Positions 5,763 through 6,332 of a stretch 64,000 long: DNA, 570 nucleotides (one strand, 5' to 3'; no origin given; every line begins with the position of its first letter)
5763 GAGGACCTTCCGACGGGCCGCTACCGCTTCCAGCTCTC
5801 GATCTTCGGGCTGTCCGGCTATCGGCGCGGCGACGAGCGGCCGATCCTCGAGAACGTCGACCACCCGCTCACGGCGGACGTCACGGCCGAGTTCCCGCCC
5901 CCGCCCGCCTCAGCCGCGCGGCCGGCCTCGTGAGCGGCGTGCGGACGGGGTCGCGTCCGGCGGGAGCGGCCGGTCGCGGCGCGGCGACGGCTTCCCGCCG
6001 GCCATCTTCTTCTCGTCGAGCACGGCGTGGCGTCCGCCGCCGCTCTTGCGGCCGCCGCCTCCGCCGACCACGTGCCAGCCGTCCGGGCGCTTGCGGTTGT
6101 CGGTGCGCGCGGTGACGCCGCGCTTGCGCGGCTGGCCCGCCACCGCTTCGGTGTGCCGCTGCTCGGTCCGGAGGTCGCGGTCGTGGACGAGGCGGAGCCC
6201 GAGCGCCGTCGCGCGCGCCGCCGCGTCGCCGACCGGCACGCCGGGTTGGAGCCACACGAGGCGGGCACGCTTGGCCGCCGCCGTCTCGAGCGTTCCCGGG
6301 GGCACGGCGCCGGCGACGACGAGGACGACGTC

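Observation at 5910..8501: Four-gene operon built around a bacterial aeRF1-like (baeRF1/Vms1-like) protein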

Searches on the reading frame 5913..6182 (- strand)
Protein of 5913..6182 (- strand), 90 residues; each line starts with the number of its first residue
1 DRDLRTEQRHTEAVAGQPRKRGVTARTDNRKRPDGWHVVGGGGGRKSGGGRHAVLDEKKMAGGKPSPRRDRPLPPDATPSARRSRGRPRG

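Call 60: search_protein_families(library=pfam, max_evalue=10, proteins=[window:5913-6182:-])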
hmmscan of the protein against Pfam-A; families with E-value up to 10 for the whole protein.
seq(90 aa): 1 family
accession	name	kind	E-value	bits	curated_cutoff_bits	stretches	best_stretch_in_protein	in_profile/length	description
PF03621.18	MbtH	-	0.26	11.2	27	1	30-46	29-45/53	MbtH-like protein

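Call 75: search_protein_representatives(alignment_id=A4)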
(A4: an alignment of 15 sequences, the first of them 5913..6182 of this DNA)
Query: 15 sequences, 83 profile positions. Proteins with E-value up to 0.001 (for the whole library): 44; up to 1e-10: 25; up to 1e-30: 2. The best 44 are listed.
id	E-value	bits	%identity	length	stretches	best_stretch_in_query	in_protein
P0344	2.4e-32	127.1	-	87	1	1-81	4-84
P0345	1.5e-31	124.6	-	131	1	1-81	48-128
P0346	9.4e-27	109.2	-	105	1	1-81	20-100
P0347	1.2e-25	105.6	-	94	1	1-83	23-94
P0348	2.4e-25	104.7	-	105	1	1-82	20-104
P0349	2.8e-24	101.3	-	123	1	1-76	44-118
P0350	5.4e-23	97.2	-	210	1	1-81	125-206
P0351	1.0e-22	96.3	-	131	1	1-80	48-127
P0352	2.0e-22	95.3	-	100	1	20-82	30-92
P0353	1.2e-21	92.9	-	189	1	1-80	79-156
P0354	1.5e-21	92.5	-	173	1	1-81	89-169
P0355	1.1e-19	86.6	-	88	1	1-75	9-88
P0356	2.7e-19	85.3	-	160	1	2-63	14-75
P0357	1.7e-17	79.5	-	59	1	26-81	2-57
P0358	4.3e-17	78.3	-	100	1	14-74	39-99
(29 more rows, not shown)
